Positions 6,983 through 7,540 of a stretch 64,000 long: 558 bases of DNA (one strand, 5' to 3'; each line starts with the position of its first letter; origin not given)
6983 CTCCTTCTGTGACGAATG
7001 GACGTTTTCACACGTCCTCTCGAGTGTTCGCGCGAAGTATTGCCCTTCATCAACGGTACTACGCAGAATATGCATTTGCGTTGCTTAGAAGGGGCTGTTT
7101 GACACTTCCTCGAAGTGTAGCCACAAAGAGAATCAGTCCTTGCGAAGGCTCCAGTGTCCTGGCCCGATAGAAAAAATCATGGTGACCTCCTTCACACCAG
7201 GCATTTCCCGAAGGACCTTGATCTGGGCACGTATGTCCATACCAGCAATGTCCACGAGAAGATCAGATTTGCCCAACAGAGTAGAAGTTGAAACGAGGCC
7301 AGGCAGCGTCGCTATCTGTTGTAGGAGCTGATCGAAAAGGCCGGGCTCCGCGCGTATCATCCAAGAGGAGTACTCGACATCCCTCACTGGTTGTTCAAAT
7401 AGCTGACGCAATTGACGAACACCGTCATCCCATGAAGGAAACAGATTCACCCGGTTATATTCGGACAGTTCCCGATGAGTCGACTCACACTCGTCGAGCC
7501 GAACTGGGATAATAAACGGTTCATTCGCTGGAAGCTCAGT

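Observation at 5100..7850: Low-GC island carrying a TIR-domain protein and a 176-aa unknown partner, flanked by TA modules and an IS: candidate undescribed defence module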

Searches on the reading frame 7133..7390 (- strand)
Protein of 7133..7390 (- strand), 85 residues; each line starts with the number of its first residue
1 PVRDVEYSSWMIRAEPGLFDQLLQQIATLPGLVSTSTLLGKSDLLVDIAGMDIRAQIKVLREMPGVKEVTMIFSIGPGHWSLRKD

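Call 14: search_protein_families(library=pfam, proteins=[window:7133-7390:-], max_evalue=1)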
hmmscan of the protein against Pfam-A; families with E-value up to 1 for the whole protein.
window:7133-7390:- (85 aa): 2 families
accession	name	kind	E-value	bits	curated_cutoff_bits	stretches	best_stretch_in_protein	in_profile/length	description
PF01037.27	AsnC_trans_reg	-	2.3e-05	24.6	25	1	11-75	2-71/73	Lrp/AsnC ligand binding domain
PF03927.19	NapD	-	0.00053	20.5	28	1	8-74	4-72/76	NapD protein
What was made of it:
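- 7175..7372 (-): RAM (Lrp/AsnC ligand-binding-like) domain, aa 140-205, with beta-alpha-beta-beta-alpha-beta topology. Pfam AsnC_trans_reg E 2.3e-5 (24.6 bits, cutoff 25; call 14).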

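Call 15: search_protein_families(library=padloc, proteins=[window:7133-7390:-], max_evalue=1)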
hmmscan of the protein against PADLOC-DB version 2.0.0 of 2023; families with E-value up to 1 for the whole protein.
window:7133-7390:- (85 aa): 0 families

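Call 39: search_protein_representatives(alignment_id=A1)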
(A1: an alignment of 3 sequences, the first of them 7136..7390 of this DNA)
Query: 3 sequences, 85 profile positions. Proteins with E-value up to 0.001 (for the whole library): 19; up to 1e-10: 1; up to 1e-30: 1. The best 19 are listed.
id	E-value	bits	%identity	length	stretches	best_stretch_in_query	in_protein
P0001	3.4e-42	158.3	-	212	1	1-85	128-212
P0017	1.6e-07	47.2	-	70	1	16-70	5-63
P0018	2.6e-06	43.3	-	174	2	9-49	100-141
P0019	4.2e-06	42.6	-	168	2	11-75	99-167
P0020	7.8e-06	41.8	-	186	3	12-67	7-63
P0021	9.6e-06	41.5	-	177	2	11-75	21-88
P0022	6.6e-05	38.8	-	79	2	12-59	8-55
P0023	1.6e-04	37.5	-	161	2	22-65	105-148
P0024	1.8e-04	37.4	-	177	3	12-53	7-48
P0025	2.6e-04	36.9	-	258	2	8-49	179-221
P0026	2.9e-04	36.7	-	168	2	12-79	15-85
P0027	4.7e-04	36.1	-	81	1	11-75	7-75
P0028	5.0e-04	36.0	-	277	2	11-59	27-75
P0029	5.3e-04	35.9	-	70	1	20-75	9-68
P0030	6.3e-04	35.7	-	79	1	10-75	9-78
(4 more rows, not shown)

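Call 41: search_protein_families(library=pfam, alignment_id=A4, max_evalue=0.01)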
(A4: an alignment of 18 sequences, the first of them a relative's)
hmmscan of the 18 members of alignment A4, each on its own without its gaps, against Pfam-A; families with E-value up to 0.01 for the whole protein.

A. member 1, P0017 (70 aa): 2 families
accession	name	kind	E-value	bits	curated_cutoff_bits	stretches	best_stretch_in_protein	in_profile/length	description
PF01037.27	AsnC_trans_reg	-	1.6e-12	47.6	25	1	3-67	5-70/73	Lrp/AsnC ligand binding domain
PF22482.2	AsnC_trans_reg_3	-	0.00063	20.3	24.4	1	15-65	31-80/95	PF0864 C-terminal dimeric alpha+beta barrel domain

B. families by the number of members that match (of 18 scanned): 11 families
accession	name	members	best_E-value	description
PF01037.27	AsnC_trans_reg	17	2.6e-23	Lrp/AsnC ligand binding domain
PF22482.2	AsnC_trans_reg_3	8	3.8e-08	PF0864 C-terminal dimeric alpha+beta barrel domain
PF03927.19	NapD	8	5e-06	NapD protein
PF13291.12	ACT_4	2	0.0004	ACT domain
PF08734.17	GYD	2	0.00041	GYD domain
PF14327.11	CSTF2_hinge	1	1.4e-08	Hinge domain of cleavage stimulation factor subunit 2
PF24669.2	Ddi2_HDD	1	2.8e-05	Ddi2 HDD domain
PF20463.3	PDH_C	1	0.0018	Prephenate dehydrogenase, dimerization domain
PF11795.13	DUF3322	1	0.0069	Uncharacterized protein conserved in bacteria N-term (DUF3322)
PF12889.12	DUF3829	1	0.0078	Protein of unknown function (DUF3829)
PF11647.13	MLD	1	0.0099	Membrane Localization Domain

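Call 75: search_solved_structures(query=A1, max_evalue=10, show_alignments=2)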
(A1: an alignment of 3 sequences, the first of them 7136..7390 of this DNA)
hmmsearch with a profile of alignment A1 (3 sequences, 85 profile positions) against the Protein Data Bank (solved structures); distinct sequences matched with E-value up to 10: 17.
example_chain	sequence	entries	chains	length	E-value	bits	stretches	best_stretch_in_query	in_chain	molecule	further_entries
4a7k_A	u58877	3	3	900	0.0082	19.2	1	3-77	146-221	ALDOS-2-ULOSE DEHYDRATASE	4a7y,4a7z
2cyy_A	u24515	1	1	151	0.0094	19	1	11-73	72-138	Putative HTH-type transcriptional regulator PH1519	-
1ri7_A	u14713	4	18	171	0.015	18.4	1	11-73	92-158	Putative transcriptional regulator | Putative HTH-type transcriptional regulator PH1519 | Uncharacterized HTH-type transcriptional regulator PH1519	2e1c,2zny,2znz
2cvi_A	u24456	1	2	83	0.027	17.6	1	14-75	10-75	75aa long hypothetical regulatory protein AsnC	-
2e1a_A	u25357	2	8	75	0.044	16.9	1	14-73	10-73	75aa long hypothetical regulatory protein AsnC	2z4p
4nez_A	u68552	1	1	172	0.12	15.5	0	40-64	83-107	Engineered protein OR276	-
4ney_A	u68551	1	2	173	0.15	15.2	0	42-64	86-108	Engineered protein OR277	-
2gqq_A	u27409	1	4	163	0.26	14.4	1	14-70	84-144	Leucine-responsive regulatory protein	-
5cw9_A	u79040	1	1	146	0.38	13.9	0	35-64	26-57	De novo designed ferredoxin-ferredoxin domain insertion protein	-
2zbc_A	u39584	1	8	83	0.4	13.8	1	11-73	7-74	83aa long hypothetical transcriptional regulator asnC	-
8v0f_A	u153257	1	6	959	0.49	13.5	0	15-57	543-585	Copalyl diphosphate synthase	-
1h0h_A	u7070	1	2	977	0.83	12.8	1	7-39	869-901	FORMATE DEHYDROGENASE SUBUNIT ALPHA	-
7fby_A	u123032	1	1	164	1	12.5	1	12-63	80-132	Transcriptional regulatory protein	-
9w4v_A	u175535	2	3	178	1.2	12.3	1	12-63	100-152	Uncharacterized HTH-type transcriptional regulator PH0140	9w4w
4hhu_A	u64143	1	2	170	1.3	12.1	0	44-64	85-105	OR280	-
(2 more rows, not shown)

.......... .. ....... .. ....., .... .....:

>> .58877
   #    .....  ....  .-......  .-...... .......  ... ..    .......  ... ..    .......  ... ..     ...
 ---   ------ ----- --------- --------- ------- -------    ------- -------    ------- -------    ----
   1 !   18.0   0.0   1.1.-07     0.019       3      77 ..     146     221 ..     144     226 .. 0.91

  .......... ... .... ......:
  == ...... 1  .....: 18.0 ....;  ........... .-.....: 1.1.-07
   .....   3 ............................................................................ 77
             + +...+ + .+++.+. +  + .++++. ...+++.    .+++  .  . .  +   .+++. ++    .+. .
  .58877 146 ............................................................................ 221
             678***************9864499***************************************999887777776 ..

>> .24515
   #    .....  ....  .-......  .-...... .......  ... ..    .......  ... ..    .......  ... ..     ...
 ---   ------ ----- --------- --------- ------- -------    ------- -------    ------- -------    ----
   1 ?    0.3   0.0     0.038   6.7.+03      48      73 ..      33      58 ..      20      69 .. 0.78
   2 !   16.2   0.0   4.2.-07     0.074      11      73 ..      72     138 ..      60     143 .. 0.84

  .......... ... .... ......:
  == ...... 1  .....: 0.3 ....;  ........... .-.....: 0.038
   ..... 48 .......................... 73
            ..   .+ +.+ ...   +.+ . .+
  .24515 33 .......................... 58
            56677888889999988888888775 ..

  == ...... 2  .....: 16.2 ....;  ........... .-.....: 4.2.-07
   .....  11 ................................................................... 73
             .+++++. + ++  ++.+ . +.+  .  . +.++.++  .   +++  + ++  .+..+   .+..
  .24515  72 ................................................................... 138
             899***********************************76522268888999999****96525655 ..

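Call 87: find_related_loci(query=A1, collection=viral_contigs, flank=5000)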
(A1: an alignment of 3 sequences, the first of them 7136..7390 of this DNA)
Query A1 (85 aa) in viral_contigs; peptide patterns used: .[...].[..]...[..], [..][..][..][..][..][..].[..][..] (x = any residue, [..] = any of these).
109 stretches matched a pattern, but none encodes a relative of the query by tblastn (E <= 1e-3).
